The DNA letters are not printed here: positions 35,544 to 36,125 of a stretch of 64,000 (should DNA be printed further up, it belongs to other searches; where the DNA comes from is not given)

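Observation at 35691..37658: FG-GAP beta-propeller protein with a Por/T9SS-type C-terminal sorting domain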

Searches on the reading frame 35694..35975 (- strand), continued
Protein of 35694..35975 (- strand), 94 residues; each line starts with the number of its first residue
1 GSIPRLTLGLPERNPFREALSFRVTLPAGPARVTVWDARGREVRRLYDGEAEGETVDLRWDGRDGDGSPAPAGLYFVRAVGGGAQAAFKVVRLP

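Call 55: search_protein_families(library=pfam, alignment_id=A5, max_evalue=0.00001)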
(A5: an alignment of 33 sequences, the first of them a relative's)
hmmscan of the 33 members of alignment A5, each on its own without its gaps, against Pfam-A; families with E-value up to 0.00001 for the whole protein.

A. member 1, L056:7112-10276:+ (1055 aa): 7 families
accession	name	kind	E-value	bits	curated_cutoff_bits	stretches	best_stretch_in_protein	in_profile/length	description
PF00082.27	Peptidase_S8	-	1.3e-33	117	21.8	1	227-503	2-264/288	Subtilase family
PF13517.12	FG-GAP_3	-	1.3e-25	90.2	26.9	2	799-853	4-60/61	FG-GAP-like repeat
PF13570.13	Beta-prop_ACSF4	-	3.4e-13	50.1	133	1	543-743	85-260/329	Beta-alanine-activating enzyme, beta-propeller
PF01839.29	FG-GAP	-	1.4e-11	44.4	22.1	0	742-764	3-25/37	FG-GAP repeat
PF25292.1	Beta-prop_CGLA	-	1.1e-10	42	26.8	0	590-681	21-108/316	Lambda-carrageenase beta-propeller domain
PF14783.12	BBS2_Mid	-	2.6e-08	34.4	27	0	556-580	3-27/108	Ciliary BBSome complex subunit 2, middle region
PF13860.13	FlgD_ig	-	4.4e-08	33.4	27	1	994-1040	27-73/79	FlgD Ig-like domain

B. families by the number of members that match (of 33 scanned): 35 families (the first 25 are shown)
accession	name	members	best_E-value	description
PF13860.13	FlgD_ig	29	6.3e-13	FlgD Ig-like domain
PF00082.27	Peptidase_S8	2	1.7e-44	Subtilase family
PF01839.29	FG-GAP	2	1.2e-40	FG-GAP repeat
PF13620.12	CarboxypepD_reg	2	1.4e-34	Carboxypeptidase regulatory-like domain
PF13229.12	Beta_helix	2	1.3e-26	Right handed beta helix region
PF13517.12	FG-GAP_3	2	1.3e-25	FG-GAP-like repeat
PF00963.24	Cohesin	2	1.1e-16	Cohesin domain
PF10342.15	Kre9_KNH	2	9.4e-08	Kre9/KNH-like N-terminal Ig-like domain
PF01364.23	Peptidase_C25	1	4.1e-68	Peptidase family C25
PF00128.31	Alpha-amylase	1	2.9e-48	Alpha amylase, catalytic domain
PF01433.26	Peptidase_M1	1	1.3e-27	Peptidase family M1 domain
PF05547.17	Peptidase_M6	1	2e-25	Immune inhibitor A peptidase M6, catalytic domain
PF18998.6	Flg_new_2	1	5.9e-23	Divergent InlB B-repeat domain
PF17164.10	DUF5122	1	3.4e-21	Domain of unknown function (DUF5122) beta-propeller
PF15902.12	Sortilin-Vps10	1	2.3e-20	Sortilin, neurotensin receptor 3,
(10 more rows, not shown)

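Call 56: search_protein_families(library=ncbifam, alignment_id=A5, max_evalue=0.00001)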
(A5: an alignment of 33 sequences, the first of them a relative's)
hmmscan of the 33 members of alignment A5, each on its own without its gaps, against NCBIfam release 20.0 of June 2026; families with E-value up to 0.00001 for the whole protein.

A. member 1, L056:7112-10276:+ (1055 aa): 4 families
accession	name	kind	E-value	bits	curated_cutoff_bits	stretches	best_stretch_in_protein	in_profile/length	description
TIGR03921.1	T7SS_mycosin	equivalog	1.1e-32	113.6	278.75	1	294-515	35-266/353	type VII secretion-associated serine protease mycosin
NF052323.1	T9SSA_dep_M6i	equivalog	4.6e-25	87.8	600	2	552-643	786-882/1043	T9SS-dependent M6-like inactivated metalloprotease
NF033595.1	denti_PrtP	equivalog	3.9e-24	85.2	300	1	299-533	238-499/606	dentilisin complex serine proteinase subunit PrtP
NF009277.0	PRK12634.1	equivalog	6.1e-06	26.5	333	0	984-1044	116-176/221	flagellar basal body rod modification protein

B. families by the number of members that match (of 33 scanned): 63 families (the first 25 are shown)
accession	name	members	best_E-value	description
NF005176.1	PRK06655.1-1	16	1e-09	flagellar hook assembly protein FlgD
TIGR04183.1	Por_Secre_tail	13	5.3e-10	T9SS type A sorting domain-containing protein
NF052323.1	T9SSA_dep_M6i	4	4.6e-25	T9SS-dependent M6-like inactivated metalloprotease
NF009277.0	PRK12634.1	4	8.8e-07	flagellar basal body rod modification protein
NF033707.1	T9SS_sortase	3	8.2e-64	type IX secretion system sortase PorU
NF009276.0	PRK12633.1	3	3.4e-07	flagellar basal body rod modification protein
TIGR03921.1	T7SS_mycosin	2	1.1e-32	type VII secretion-associated serine protease mycosin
NF033595.1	denti_PrtP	2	3.9e-24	dentilisin complex serine proteinase subunit PrtP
NF038112.1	myxo_dep_M36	2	3e-15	myxosortase-dependent M36 family metallopeptidase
NF052324.1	PorU_rel_Nterm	1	8.8e-81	putative type IX secretion system sortase PorU2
TIGR04312.1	choice_anch_B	1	4.7e-53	choice-of-anchor B family protein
NF008051.0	PRK10785.1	1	1.1e-48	maltodextrin glucosidase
TIGR03296.1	M6dom_TIGR03296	1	1.7e-43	M6 family metalloprotease domain-containing protein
NF007060.0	PRK09505.2-5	1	2.5e-38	alpha-amylase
TIGR04247.1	NosD_copper_fam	1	3.1e-37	nitrous oxide reductase family maturation protein NosD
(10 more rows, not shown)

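Call 57: search_protein_families(library=ncbifam, proteins=[L017:6569-10270:+, L037:596-4375:+, L081:6734-10285:+, L014:1822-5061:+, L007:7112-10246:+, L072:3515-6613:+, L020:7310-10285:+, L054:7367-10258:+], max_evalue=1e-8)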
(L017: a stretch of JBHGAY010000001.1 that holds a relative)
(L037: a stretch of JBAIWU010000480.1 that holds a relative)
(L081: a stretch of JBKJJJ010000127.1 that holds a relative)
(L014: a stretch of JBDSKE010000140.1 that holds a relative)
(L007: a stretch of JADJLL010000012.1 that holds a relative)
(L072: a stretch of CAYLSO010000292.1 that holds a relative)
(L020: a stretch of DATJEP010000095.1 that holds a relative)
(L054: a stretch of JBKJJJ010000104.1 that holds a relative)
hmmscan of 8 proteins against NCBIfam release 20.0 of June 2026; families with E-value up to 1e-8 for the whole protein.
L017:6569-10270:+ (1234 aa): 0 families

L037:596-4375:+ (1260 aa): 0 families

L081:6734-10285:+ (1184 aa): 4 families
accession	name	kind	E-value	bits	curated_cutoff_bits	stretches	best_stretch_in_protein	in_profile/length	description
TIGR03921.1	T7SS_mycosin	equivalog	2.1e-25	89.6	278.75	1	233-535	48-306/353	type VII secretion-associated serine protease mycosin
NF033595.1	denti_PrtP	equivalog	4.7e-13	48.6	300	1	318-514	343-504/606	dentilisin complex serine proteinase subunit PrtP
NF040553.1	SGO_0316_fam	subfamily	6.5e-12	43.9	1400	0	235-366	358-476/1486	SGO_0316/SGO_0317 family LPXTG-anchored serine peptidase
NF049966.1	QH_SP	equivalog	6.3e-09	35.5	165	0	267-361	54-132/219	subtilisin-like serine protease QhpE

L014:1822-5061:+ (1080 aa): 0 families

L007:7112-10246:+ (1045 aa): 31 families (the best 25 are shown)
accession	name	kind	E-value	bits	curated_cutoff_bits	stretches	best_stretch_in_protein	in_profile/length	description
NF008051.0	PRK10785.1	equivalog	1.1e-48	165.8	568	2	349-533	439-605/607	maltodextrin glucosidase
NF007060.0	PRK09505.2-5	equivalog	2.5e-38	131.5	790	2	34-155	187-323/690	alpha-amylase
NF007059.0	PRK09505.2-4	equivalog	4.1e-36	124.5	865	2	38-156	185-318/683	alpha-amylase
NF007051.0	PRK09505.1-1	equivalog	9.8e-32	109.8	864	2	40-156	197-328/686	alpha-amylase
NF041090.1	Cyc-maltodext_AglB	equivalog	5.9e-31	107.8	540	2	43-157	9-140/470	cyclomaltodextrinase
NF007053.0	PRK09505.1-3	equivalog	1.1e-30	106.5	1269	1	38-156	187-320/687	alpha-amylase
NF007058.0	PRK09505.2-3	equivalog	1.4e-30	106.1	897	1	30-156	197-339/742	alpha-amylase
TIGR02456.1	treS_nterm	equivalog_domain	4.1e-29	101.5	678.35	1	70-253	22-200/539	maltose alpha-D-glucosyltransferase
NF007057.0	PRK09505.2-2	equivalog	1.1e-28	99.8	931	1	38-156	195-328/694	alpha-amylase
NF007052.0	PRK09505.1-2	equivalog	9.7e-28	96.7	749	1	38-156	185-318/677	alpha-amylase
NF041321.1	Alpha-amyl_MalA_Halo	equivalog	3.4e-26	91.8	875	1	36-494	253-635/666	alpha-amylase MalA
NF007054.0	PRK09505.1-4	equivalog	2.5e-25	88.9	1385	1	38-156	185-318/676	alpha-amylase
NF007055.0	PRK09505.1-6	equivalog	1.1e-24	86.6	1458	1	38-156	184-317/675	alpha-amylase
NF008183.0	PRK10933.1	subfamily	1.9e-22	79.7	535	1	70-255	23-205/551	alpha,alpha-phosphotrehalase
TIGR02402.1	trehalose_TreZ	equivalog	2.5e-22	78.9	538.8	1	49-155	83-187/545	malto-oligosyltrehalose trehalohydrolase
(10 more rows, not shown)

L072:3515-6613:+ (1033 aa): 0 families

L020:7310-10285:+ (992 aa): 0 families

L054:7367-10258:+ (964 aa): 2 families
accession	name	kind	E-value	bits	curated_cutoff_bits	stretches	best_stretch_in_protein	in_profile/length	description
NF038112.1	myxo_dep_M36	subfamily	3e-15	54.5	1500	1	731-863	1032-1174/1604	myxosortase-dependent M36 family metallopeptidase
NF038111.1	rhom_dep_M36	equivalog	4e-11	41.1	1700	1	747-859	1055-1167/1315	rhombosortase-dependent M36 family metallopeptidase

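Call 58: search_solved_structures(query=L074:4055-10189:+, max_evalue=0.00001)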
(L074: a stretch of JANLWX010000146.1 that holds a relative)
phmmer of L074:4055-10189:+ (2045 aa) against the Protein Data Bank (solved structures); distinct sequences matched with E-value up to 0.00001: 0.

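Call 59: search_solved_structures(query=L079:177-6026:+, max_evalue=0.00001)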
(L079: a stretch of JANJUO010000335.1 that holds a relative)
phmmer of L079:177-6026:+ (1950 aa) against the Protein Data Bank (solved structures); distinct sequences matched with E-value up to 0.00001: 0.

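Call 60: search_solved_structures(query=L013:7475-10276:+, max_evalue=0.00001)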
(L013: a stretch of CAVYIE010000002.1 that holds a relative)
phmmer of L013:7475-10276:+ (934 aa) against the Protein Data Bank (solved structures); distinct sequences matched with E-value up to 0.00001: 0.

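Call 62: search_protein_families(library=ncbifam, proteins=[L074:4055-10189:+, L079:177-6026:+, L013:7475-10276:+, L040:8264-10246:+, L049:8243-10243:+, L048:8429-10279:+, L021:8747-10246:+, L023:8729-10291:+], max_evalue=1e-8)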
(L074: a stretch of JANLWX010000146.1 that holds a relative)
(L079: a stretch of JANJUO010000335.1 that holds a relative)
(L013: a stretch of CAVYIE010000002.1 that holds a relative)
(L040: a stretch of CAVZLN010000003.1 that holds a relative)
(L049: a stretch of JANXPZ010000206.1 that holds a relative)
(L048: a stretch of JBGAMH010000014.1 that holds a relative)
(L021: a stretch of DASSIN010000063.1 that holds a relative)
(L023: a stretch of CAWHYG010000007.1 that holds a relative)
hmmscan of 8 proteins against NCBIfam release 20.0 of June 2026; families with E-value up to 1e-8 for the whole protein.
L074:4055-10189:+ (2045 aa): 2 families
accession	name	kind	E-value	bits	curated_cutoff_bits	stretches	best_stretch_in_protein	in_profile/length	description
TIGR04247.1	NosD_copper_fam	subfamily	3.1e-37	128.1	300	3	832-987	1-145/377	nitrous oxide reductase family maturation protein NosD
NF038177.1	epimerase_AlgG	equivalog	3e-09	36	700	0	912-1050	272-399/519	mannuronan 5-epimerase AlgG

L079:177-6026:+ (1950 aa): 2 families
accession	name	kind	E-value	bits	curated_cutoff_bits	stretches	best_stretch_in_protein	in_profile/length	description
NF052324.1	PorU_rel_Nterm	equivalog_domain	8.8e-81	272.3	450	2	673-1164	370-879/879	putative type IX secretion system sortase PorU2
NF033707.1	T9SS_sortase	equivalog_domain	8.2e-64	215.8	420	2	560-1057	240-736/1095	type IX secretion system sortase PorU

L013:7475-10276:+ (934 aa): 1 family
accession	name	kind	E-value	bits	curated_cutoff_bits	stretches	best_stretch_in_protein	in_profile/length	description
TIGR04183.1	Por_Secre_tail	domain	6.4e-09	35.7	23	0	850-931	1-70/72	T9SS type A sorting domain-containing protein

L040:8264-10246:+ (661 aa): 1 family
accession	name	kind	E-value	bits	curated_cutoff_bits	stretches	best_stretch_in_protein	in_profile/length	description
NF012200.0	choice_anch_D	domain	7.2e-10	39.3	45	1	333-421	14-107/108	choice-of-anchor D domain-containing protein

L049:8243-10243:+ (667 aa): 1 family
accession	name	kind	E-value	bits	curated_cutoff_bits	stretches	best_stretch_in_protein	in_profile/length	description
TIGR03296.1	M6dom_TIGR03296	domain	1.7e-43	149.5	110.8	1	105-436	2-285/286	M6 family metalloprotease domain-containing protein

L048:8429-10279:+ (617 aa): 0 families

L021:8747-10246:+ (500 aa): 0 families

L023:8729-10291:+ (521 aa): 0 families

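Call 66: find_homologous_proteins(query=L079:1674-3926:+, max_evalue=0.00001)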
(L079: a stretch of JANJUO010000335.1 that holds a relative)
Query L079:1674-3926:+ (751 aa): 8 proteins with E <= 0.00001 among 8000 candidates.
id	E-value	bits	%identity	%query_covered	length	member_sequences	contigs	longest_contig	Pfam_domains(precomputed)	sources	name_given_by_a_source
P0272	8.5e-130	452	36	100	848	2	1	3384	PF01364.25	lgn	-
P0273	2.4e-126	441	34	100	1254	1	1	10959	PF01364.25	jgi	jgi:hypothetical protein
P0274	6.1e-110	387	41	64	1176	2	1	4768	PF18962.8,PF01364.25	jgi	-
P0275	6.4e-34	135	25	68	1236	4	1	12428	PF15711.11,PF07705.18,PF01364.25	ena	-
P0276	8.1e-18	82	24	62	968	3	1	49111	PF01364.25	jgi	jgi:hypothetical protein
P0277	1.3e-14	72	24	52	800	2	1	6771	PF01364.25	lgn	-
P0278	2.0e-10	58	23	36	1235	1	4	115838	PF13860.13,PF01364.25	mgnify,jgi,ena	mgnify:CR=1 FL=1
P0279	2.1e-9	54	27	36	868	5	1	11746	PF01364.25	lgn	-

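Call 67: find_encoding_contigs(protein=P0278, flank=10000, max_places=3)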
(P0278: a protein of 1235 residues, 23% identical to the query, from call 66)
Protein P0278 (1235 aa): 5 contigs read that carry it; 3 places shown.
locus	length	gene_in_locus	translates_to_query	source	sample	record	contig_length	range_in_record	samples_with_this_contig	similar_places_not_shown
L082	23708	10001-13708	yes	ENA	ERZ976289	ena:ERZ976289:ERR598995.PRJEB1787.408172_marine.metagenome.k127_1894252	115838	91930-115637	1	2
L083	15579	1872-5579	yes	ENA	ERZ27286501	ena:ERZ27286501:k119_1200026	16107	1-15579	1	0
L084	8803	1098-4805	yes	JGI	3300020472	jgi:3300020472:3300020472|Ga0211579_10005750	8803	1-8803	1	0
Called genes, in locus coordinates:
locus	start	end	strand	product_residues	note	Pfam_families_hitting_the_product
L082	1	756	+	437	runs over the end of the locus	-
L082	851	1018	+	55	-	-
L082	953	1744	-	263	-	PF05036:SPOR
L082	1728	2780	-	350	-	PF24575:TPR_Slam (faint), PF07719:TPR_2 (faint), PF13176:TPR_7 (faint), PF13414:TPR_11 (faint), PF13428:TPR_14 (faint), PF13432:TPR_16 (faint), PF14559:TPR_19 (faint), PF13429:TPR_15 (weak), +3 more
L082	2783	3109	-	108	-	PF06305:LapA_dom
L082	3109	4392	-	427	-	PF00919:UPF0004, PF04055:Radical_SAM, PF01938:TRAM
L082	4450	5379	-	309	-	PF01551:Peptidase_M23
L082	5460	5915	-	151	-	-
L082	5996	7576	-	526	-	PF00389:2-Hacid_dh, PF01842:ACT (faint), PF02826:2-Hacid_dh_C, PF19304:PGDH_inter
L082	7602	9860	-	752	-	PF00330:Aconitase, PF00694:Aconitase_C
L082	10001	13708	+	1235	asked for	PF01364:Peptidase_C25, PF13860:FlgD_ig (weak)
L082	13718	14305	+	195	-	PF02545:Maf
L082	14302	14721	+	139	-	PF00472:RF-1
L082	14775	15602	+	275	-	PF12844:HTH_19, PF13413:HTH_25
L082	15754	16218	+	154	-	PF02381:MraZ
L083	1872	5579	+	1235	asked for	PF01364:Peptidase_C25, PF13860:FlgD_ig (weak)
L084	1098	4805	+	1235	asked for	PF01364:Peptidase_C25, PF13860:FlgD_ig (weak)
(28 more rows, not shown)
